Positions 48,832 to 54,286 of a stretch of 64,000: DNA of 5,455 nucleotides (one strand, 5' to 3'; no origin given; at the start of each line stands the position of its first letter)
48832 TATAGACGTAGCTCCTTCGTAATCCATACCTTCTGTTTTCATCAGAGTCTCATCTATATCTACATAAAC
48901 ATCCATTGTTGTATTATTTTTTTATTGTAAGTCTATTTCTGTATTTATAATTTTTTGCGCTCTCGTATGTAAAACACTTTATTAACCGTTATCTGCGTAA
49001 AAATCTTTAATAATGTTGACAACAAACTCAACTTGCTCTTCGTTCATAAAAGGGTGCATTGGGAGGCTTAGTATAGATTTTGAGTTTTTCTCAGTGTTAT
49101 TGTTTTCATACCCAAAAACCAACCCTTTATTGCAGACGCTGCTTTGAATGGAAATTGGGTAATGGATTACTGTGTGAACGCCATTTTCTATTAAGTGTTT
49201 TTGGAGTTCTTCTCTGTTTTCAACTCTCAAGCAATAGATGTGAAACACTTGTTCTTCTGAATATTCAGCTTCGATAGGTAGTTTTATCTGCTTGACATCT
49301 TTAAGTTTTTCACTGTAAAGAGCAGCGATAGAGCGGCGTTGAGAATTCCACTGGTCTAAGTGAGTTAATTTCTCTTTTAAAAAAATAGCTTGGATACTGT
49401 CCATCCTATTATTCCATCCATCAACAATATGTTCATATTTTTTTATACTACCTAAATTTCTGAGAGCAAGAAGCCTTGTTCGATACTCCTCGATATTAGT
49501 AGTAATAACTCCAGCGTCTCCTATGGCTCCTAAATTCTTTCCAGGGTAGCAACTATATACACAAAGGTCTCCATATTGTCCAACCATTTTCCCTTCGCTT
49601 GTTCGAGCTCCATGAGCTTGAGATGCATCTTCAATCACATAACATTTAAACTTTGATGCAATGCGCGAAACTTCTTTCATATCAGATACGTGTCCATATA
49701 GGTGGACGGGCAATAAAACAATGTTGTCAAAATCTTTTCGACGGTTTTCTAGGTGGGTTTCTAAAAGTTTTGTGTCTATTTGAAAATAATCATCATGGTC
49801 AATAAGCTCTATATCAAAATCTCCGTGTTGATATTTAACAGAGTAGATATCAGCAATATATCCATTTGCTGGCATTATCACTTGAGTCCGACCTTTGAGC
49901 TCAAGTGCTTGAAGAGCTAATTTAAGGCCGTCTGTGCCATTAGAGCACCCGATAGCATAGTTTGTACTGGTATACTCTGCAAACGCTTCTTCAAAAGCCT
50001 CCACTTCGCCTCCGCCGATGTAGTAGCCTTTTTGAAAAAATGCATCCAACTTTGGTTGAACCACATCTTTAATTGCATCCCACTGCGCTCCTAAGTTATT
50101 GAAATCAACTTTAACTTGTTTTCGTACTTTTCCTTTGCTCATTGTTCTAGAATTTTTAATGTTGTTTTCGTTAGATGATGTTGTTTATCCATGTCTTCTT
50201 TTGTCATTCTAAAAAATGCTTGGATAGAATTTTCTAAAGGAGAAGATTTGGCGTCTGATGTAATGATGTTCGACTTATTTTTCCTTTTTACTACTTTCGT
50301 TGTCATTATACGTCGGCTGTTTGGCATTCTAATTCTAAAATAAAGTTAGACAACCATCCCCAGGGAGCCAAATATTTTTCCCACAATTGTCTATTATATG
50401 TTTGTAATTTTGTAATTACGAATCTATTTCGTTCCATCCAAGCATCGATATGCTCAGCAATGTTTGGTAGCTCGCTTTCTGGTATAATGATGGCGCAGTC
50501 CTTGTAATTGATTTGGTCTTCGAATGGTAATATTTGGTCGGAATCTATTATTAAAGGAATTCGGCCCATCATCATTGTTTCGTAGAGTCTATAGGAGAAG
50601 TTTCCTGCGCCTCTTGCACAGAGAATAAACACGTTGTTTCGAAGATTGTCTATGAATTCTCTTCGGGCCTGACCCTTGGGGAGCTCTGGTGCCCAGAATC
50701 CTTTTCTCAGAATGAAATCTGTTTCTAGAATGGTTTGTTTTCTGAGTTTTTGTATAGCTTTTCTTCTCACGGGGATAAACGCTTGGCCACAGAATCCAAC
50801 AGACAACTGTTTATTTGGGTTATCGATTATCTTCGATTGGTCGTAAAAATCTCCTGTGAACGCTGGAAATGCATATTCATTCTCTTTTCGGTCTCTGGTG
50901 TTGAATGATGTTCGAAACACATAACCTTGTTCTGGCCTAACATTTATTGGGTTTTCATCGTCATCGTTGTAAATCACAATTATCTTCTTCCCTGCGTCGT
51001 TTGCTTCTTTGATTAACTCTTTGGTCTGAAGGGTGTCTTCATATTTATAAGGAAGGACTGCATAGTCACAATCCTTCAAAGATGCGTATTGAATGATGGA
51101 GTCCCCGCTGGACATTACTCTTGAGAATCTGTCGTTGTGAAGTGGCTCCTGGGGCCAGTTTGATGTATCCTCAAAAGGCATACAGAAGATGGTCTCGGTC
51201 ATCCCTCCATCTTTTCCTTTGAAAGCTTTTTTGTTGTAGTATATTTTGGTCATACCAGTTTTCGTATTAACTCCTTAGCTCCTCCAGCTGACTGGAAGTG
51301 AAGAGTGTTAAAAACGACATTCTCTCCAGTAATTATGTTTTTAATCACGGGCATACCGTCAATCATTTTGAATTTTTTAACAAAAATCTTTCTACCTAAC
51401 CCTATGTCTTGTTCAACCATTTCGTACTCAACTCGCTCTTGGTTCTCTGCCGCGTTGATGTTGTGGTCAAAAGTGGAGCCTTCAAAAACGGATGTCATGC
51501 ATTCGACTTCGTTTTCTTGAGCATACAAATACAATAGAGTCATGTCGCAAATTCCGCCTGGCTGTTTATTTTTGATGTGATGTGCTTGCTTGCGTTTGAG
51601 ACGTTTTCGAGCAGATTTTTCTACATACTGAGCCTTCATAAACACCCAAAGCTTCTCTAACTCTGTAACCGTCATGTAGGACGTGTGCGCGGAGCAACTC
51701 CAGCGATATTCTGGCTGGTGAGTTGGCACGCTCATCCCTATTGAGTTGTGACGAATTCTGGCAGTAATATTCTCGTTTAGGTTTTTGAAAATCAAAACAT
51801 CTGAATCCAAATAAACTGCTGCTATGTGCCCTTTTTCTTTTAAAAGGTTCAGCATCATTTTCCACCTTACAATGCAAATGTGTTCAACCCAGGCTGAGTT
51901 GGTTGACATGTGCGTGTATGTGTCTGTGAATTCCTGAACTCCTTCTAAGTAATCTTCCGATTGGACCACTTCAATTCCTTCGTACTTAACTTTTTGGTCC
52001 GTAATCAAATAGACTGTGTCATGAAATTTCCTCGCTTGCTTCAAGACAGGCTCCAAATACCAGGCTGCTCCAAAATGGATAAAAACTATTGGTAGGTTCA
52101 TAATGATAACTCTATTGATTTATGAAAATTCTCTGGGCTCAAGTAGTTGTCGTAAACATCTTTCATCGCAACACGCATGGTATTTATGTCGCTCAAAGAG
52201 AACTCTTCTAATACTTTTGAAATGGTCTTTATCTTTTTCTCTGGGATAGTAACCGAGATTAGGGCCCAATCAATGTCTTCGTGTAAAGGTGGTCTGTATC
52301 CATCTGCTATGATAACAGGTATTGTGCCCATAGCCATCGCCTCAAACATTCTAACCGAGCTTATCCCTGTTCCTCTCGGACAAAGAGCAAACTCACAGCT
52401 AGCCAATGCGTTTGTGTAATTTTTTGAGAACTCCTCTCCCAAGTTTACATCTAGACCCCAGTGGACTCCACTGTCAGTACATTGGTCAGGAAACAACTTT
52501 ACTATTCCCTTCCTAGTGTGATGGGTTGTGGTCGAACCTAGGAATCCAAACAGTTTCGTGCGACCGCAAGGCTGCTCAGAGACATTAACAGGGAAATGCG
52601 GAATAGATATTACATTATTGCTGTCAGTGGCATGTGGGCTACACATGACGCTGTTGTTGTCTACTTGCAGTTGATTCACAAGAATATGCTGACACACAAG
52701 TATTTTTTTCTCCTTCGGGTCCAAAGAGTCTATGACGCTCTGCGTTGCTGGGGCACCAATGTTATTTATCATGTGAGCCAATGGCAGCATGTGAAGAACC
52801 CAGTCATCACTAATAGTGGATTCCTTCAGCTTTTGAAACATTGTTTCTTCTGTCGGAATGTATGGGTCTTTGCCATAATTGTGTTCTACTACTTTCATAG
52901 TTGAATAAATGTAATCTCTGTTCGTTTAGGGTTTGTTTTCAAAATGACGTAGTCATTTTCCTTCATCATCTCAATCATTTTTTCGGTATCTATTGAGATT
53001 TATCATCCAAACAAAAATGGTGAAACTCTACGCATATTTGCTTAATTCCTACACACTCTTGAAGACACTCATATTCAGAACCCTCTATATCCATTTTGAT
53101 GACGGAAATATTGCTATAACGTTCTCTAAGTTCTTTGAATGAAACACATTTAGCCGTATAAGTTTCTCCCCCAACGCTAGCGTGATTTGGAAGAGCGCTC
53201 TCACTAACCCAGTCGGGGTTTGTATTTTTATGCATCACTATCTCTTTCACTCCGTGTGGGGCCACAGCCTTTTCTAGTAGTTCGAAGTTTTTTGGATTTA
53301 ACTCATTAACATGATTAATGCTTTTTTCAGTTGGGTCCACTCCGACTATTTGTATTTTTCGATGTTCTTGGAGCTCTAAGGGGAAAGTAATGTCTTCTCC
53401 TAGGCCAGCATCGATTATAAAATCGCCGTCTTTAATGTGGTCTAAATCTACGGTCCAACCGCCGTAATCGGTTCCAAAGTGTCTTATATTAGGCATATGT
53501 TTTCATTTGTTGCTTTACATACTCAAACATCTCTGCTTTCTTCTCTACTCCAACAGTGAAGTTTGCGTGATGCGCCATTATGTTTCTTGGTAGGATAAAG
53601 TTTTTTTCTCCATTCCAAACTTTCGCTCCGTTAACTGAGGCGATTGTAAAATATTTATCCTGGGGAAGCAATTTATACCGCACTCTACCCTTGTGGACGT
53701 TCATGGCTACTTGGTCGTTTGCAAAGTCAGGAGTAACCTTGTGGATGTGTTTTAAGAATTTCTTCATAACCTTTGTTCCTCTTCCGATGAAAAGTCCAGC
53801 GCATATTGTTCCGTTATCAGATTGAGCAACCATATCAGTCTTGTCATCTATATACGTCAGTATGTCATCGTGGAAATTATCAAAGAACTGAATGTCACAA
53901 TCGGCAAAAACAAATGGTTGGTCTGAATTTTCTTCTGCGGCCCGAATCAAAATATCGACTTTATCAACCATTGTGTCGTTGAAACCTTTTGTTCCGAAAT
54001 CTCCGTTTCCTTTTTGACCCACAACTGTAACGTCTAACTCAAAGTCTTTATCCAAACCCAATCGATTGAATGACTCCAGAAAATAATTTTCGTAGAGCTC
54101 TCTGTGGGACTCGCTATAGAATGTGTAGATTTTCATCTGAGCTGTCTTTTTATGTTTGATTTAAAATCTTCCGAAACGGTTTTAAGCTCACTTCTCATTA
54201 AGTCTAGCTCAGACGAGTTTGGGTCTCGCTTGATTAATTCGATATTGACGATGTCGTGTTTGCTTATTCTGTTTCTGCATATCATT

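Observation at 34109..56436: Phage-encoded ~22-kb glycan factory: nonulosonate pathway plus eukaryote-type GT29 and exostosin (GT47) transferases, linked to late genes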

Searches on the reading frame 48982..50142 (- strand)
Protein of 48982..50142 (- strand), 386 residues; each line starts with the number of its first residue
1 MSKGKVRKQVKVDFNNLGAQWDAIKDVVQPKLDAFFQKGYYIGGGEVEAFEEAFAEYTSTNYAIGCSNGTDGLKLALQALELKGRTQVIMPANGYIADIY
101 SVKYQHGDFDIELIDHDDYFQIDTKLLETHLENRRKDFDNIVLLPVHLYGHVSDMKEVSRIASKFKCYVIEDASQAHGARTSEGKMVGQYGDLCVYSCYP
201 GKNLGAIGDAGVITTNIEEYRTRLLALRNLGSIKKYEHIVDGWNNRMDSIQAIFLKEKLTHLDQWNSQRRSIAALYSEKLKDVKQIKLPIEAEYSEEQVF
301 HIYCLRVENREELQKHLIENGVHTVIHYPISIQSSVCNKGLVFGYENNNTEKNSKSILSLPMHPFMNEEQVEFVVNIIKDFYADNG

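Call 4: search_protein_families(library=pfam, proteins=[window:48982-50142:-], max_evalue=0.01)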
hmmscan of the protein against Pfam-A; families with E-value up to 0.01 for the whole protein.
window:48982-50142:- (386 aa): 3 families
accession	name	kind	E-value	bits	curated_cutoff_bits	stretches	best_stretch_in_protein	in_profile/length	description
PF01041.23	DegT_DnrJ_EryC1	-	4.4e-80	270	19.8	1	29-378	8-359/360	DegT/DnrJ/EryC1/StrS aminotransferase family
PF00266.25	Aminotran_5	-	0.00011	21.7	21.5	1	63-181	64-184/371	Aminotransferase class-V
PF00155.27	Aminotran_1_2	-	0.00017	21.3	19.7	1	47-323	44-329/361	Aminotransferase class I and II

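Call 15: search_protein_families(library=ncbifam, proteins=[window:48982-50142:-], max_evalue=0.001)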
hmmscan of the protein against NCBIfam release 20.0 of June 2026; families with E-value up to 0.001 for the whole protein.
window:48982-50142:- (386 aa): 7 families
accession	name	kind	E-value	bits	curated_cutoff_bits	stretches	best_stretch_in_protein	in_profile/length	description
TIGR03588.1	PseC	equivalog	5.4e-53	180.3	423.5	1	38-380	23-378/380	UDP-4-amino-4,6-dideoxy-N-acetyl-beta-L-altrosamine transaminase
TIGR04181.1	NHT_00031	hypoth_equivalog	1.6e-42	145.6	420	1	44-361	29-357/359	LegC family aminotransferase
NF008687.0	PRK11706.1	equivalog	2e-38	132.1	375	1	38-382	23-374/375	dTDP-4-amino-4,6-dideoxygalactose transaminase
NF008658.2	PRK11658.1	equivalog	3.8e-34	118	631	1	35-381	23-376/379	UDP-4-amino-4-deoxy-L-arabinose aminotransferase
TIGR02379.1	ECA_wecE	subfamily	3.3e-30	105.1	434.85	1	51-382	37-375/376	dTDP-4-amino-4,6-dideoxy-D-glucose transaminase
TIGR04427.1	PLP_DesI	equivalog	1.7e-28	99.9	650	1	43-379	50-380/390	dTDP-4-dehydro-6-deoxyglucose aminotransferase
NF011936.0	PRK15407.1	equivalog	2.9e-21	75.7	423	2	24-231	49-251/440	lipopolysaccharide biosynthesis protein RfbH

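Call 75: search_solved_structures(query=window:48982-50142:-, max_evalue=1e-20)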
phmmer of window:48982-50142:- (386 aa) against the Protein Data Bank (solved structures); distinct sequences matched with E-value up to 1e-20: 31.
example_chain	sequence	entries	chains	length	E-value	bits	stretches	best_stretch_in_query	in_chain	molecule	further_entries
7b0d_A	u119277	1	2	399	6.5e-79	269.2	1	12-381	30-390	Glutamine--scyllo-inositol transaminase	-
3frk_A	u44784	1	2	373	7.2e-77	262.5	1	11-379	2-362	QdtB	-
7n63_A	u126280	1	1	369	1.8e-75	257.9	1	32-382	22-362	Putative aminotransferase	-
2oga_A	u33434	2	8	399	4.3e-69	236.9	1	11-381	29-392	Transaminase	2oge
5u1z_A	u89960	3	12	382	1.6e-67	231.8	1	30-379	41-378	Putative aminotransferase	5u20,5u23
5u21_A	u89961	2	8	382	9.8e-67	229.1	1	30-379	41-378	Putative aminotransferase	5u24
3uwc_A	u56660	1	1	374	2.6e-58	201.4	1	16-384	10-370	Nucleotide-sugar aminotransferase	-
3nyu_A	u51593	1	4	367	2.6e-48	168.5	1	12-374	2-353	Aminotransferase WbpE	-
3nu7_A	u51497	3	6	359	2.9e-48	168.3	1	12-374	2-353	Aminotransferase WbpE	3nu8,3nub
8e75_A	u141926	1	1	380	1.3e-47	166.2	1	13-376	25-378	DegT/DnrJ/EryC1/StrS aminotransferase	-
8e77_A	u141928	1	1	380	1.3e-47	166.2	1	13-376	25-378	DegT/DnrJ/EryC1/StrS aminotransferase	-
3nys_A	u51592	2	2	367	1.8e-47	165.8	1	12-374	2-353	Aminotransferase WbpE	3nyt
4qgr_A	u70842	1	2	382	1.2e-42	149.8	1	12-383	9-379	DegT/DnrJ/EryC1/StrS aminotransferase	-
7kz3_A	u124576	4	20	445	1.8e-39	139.4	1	31-375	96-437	Aminotransferase class I/II-fold pyridoxal phosphate-dependent enzyme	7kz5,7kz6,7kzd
4k2b_A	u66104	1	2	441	2.1e-39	139.2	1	22-372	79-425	NTD biosynthesis operon protein NtdA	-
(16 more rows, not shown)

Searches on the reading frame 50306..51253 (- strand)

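Call 5: search_protein_families(library=pfam, proteins=[window:50306-51253:-], max_evalue=0.01)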
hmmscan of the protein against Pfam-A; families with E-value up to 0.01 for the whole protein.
window:50306-51253:- (315 aa): 2 families
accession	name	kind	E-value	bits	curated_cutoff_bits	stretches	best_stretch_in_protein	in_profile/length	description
PF03016.20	Exostosin_GT47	-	1.8e-12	47.6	33.4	1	135-266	159-287/293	Exostosin GT47 domain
PF24785.1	RXYLT1_C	-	5.1e-06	26.5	27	1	148-303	18-169/187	RXYLT1 C-terminal domain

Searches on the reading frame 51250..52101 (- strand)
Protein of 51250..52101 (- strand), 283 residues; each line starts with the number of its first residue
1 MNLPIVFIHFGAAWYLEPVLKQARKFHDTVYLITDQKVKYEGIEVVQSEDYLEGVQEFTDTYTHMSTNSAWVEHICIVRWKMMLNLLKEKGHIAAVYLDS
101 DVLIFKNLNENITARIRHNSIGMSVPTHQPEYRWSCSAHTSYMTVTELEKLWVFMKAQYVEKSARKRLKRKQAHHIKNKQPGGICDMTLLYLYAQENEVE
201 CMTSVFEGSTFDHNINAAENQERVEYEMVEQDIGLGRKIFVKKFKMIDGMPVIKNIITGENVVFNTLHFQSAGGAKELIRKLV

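Call 5: search_protein_families(library=pfam, proteins=[window:51250-52101:-], max_evalue=0.01)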
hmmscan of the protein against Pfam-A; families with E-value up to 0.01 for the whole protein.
window:51250-52101:- (283 aa): 0 families

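Call 40: search_protein_families(library=phrogs, proteins=[window:51250-52101:-], max_evalue=0.01)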
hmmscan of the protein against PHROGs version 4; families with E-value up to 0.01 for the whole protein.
window:51250-52101:- (283 aa): 0 families

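Call 79: find_homologous_proteins(query=window:51250-52101:-, max_evalue=0.001)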
Query window:51250-52101:- (283 aa): 83 proteins with E <= 0.001 among 447 candidates.
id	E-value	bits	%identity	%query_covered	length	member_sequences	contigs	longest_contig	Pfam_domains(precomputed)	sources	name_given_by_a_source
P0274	3.7e-168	576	88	100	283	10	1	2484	-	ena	-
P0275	3.8e-148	510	76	100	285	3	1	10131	-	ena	-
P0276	9.2e-144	496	76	100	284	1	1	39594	-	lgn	-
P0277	1.3e-130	453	69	100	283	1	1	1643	-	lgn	-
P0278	4.0e-101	356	53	100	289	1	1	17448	-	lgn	-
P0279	5.3e-88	313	50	99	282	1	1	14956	-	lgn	-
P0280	3.5e-81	291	80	57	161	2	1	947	-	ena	-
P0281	6.4e-60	221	41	99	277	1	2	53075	-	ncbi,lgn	-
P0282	3.9e-57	212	40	99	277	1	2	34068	-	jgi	-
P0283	1.2e-49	187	39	99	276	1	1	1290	-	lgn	-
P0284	1.1e-41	161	34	100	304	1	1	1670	-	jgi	jgi:hypothetical protein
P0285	1.2e-40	158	35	99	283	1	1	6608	-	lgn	-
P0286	1.7e-39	154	33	96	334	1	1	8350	-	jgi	jgi:hypothetical protein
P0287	6.8e-39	152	35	98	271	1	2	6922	-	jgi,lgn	-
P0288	1.4e-37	148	37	98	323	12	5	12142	-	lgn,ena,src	-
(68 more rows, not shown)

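Call 86: predict_structure(alignment_id=A3)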
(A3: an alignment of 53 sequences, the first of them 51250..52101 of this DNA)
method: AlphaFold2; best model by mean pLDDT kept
length: 283 residues; sequences in the alignment: 53
mean_pLDDT: 96.3   pTM: 0.93
mean pLDDT of the five models: 96.3, 96.0, 95.9, 95.7, 95.7
residues with pLDDT >= 90: 267; 70-90: 15; 50-70: 1; < 50: 0
segments of 3 or more residues with pLDDT < 50: none
pLDDT, mean of each block of 10 residues (from residue 1): 95 96 97 97 98 97 96 97 99 98 97 96 96 95 98 98 97 97 96 98 98 97 97 89 97 98 97 85 87
secondary structure, 60 per line:
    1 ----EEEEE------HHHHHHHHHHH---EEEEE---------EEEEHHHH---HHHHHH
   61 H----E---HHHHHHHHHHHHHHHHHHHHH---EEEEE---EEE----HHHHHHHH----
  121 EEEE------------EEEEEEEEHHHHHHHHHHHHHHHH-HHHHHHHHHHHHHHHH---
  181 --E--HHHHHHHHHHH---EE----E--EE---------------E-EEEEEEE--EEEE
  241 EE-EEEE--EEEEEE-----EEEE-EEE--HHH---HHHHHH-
elements in order: E5-9 H16-26 E30-34 E44-47 H48-51 H55-61 H70-90 E94-98 E102-104 H109-116 E121-124 E137-144 H145-160 H162-177 H186-196 E228-234 E237-242 E244-247 E250-255 E261-264 E266-268 H277-282

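Call 88: fold_search(model_id=the predicted structure, library=pdb)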
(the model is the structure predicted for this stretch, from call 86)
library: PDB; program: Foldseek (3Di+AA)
matches with E <= 10: 500; with E <= 0.001: 371
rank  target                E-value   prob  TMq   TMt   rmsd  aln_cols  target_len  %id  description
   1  3u0y_A                9.4e-07  1.00  0.39  0.38   6.8       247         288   12  Crystal structure of the Fucosylgalactoside alpha N-acetylgalactosaminyltransferase (GTA, cisAB mutant L266G, G268A) i (released 2012-10-24)
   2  3i0e_A                1.2e-06  1.00  0.38  0.39   6.0       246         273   13  Crystal structure of GTB C80S/C196S + H-antigen (released 2010-08-11)
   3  3v0m_A                1.4e-06  1.00  0.39  0.38   7.2       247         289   12  Crystal structure of the Fucosylgalactoside alpha N-acetylgalactosaminyltransferase (GTA, cisAB mutant L266G, G268A) i (released 2013-01-23)
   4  4y64                  1.5e-06  1.00  0.39  0.39   7.1       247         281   12  AAGlyB in complex with amino-acid analogues (released 2015-09-16)
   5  9e1t_A                1.5e-06  1.00  0.45  0.23   5.7       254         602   13  CryoEM structure of LARGE1 bound to UDP-GlcA (released 2025-02-12)
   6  2y7a_B                1.7e-06  1.00  0.40  0.40   6.7       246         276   13  Crystal structure of unliganded GTB P156L (released 2012-02-15)
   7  3v0p_A                2.0e-06  1.00  0.39  0.37   6.9       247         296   12  Crystal structure of the Fucosylgalactoside alpha N-acetylgalactosaminyltransferase (GTA, cisAB mutant L266G, G268A) i (released 2013-01-23)
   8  3i0c                  2.1e-06  1.00  0.34  0.36   7.8       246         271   13  Crystal structure of GTB C80S/C196S unliganded (released 2010-08-11)
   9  3v0o_A                2.1e-06  1.00  0.39  0.38   6.7       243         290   12  Crystal structure of the Fucosylgalactoside alpha N-acetylgalactosaminyltransferase (GTA, cisAB mutant L266G, G268A) i (released 2013-01-23)
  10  3v0q_A                2.1e-06  1.00  0.39  0.38   6.3       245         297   12  Crystal structure of the Fucosylgalactoside alpha N-acetylgalactosaminyltransferase (GTA, cisAB mutant L266G, G268A) i (released 2013-01-23)
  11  4ayl                  2.1e-06  1.00  0.42  0.54   6.3       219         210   15  Molecular structure of a metal-independent bacterial glycosyltransferase that catalyzes the synthesis of histo-blood gro (released 2012-12-19)
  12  3i0i                  2.4e-06  1.00  0.39  0.41   6.1       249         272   12  Crystal structure of GTB C80S/C196S/C209S + UDP (released 2010-08-11)
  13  4c2s_B                2.4e-06  1.00  0.40  0.39   6.5       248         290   11  Crystal structure of the fucosylgalactoside alpha N- acetylgalactosaminyltransferase (GTA P156L mutant) in complex wit (released 2013-09-11)
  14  3zgf_B                2.5e-06  1.00  0.39  0.39   6.9       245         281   13  Crystal structure of the Fucosylgalactoside alpha N- acetylgalactosaminyltransferase (GTA, cisAB mutant L266G, G268A)  (released 2013-01-23)
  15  3ioj_A                2.7e-06  1.00  0.38  0.38   6.9       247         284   12  Crystal structure of the Fucosylgalactoside alpha N-acetylgalactosaminyltransferase (GTA, cisAB mutant L266G, G268A) i (released 2010-04-07)
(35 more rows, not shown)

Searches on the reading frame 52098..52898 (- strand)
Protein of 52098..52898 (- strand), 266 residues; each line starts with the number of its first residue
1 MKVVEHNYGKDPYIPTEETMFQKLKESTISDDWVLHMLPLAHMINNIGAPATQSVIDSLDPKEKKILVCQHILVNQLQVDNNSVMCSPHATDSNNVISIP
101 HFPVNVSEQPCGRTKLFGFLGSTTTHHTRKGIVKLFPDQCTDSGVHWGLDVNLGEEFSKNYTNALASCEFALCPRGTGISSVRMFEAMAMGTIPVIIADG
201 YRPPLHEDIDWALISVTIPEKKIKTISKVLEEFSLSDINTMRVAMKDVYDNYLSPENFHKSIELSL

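Call 5: search_protein_families(library=pfam, proteins=[window:52098-52898:-], max_evalue=0.01)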
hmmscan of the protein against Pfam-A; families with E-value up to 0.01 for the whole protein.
window:52098-52898:- (266 aa): 2 families
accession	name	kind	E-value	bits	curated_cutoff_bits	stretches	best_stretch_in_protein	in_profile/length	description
PF03016.20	Exostosin_GT47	-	1e-22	81.3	33.4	1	88-232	151-292/293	Exostosin GT47 domain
PF24785.1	RXYLT1_C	-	1.1e-07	31.9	27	1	154-196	63-105/187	RXYLT1 C-terminal domain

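Call 77: search_solved_structures(query=window:52098-52898:-, max_evalue=1)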
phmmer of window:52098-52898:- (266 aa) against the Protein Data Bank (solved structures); distinct sequences matched with E-value up to 1: 11.
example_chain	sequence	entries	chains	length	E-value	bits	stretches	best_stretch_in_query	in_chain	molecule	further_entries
7scj_B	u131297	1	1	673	5.9e-08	35.8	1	160-245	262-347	Exostosin-2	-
7sch_B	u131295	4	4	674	5.9e-08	35.8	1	160-245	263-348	Exostosin-2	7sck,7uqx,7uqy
7zay_B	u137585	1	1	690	6.1e-08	35.7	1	160-245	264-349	Exostosin-2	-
7sch_A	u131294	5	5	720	6.7e-06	29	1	159-254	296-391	Exostosin-1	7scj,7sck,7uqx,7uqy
7zay_A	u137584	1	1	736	6.9e-06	29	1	159-254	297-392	Exostosin-1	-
8og1_A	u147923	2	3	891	0.00014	24.7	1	181-255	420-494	Exostosin-like 3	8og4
7au2_A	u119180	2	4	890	0.00014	24.7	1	181-255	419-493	Exostosin-like 3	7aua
8q8i_A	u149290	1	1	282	0.04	16.7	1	129-196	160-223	Exostosin GT47 domain-containing protein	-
8avq_A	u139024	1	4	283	0.04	16.7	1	129-196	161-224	AO75L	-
8asa_A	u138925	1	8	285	0.04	16.6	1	129-196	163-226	Exostosin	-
5ijg_A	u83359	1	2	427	0.64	12.7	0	129-197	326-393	Cys/Met metabolism pyridoxal-phosphate-dependent enzyme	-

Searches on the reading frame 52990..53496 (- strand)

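Call 5: search_protein_families(library=pfam, proteins=[window:52990-53496:-], max_evalue=0.01)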
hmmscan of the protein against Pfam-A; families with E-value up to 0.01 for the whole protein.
window:52990-53496:- (168 aa): 1 family
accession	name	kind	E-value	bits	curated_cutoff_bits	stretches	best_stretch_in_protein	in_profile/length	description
PF05050.19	Methyltransf_21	-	3.1e-08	34.4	22.7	1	74-161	58-151/173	Methyltransferase FkbM domain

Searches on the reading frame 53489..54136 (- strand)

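Call 5: search_protein_families(library=pfam, proteins=[window:53489-54136:-], max_evalue=0.01)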
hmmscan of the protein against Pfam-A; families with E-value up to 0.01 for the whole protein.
window:53489-54136:- (215 aa): 1 family
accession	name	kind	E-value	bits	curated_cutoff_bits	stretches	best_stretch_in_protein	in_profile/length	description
PF03407.22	Nucleotid_trans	-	4.6e-07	30.5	22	1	41-202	37-206/208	Nucleotide-diphospho-sugar transferase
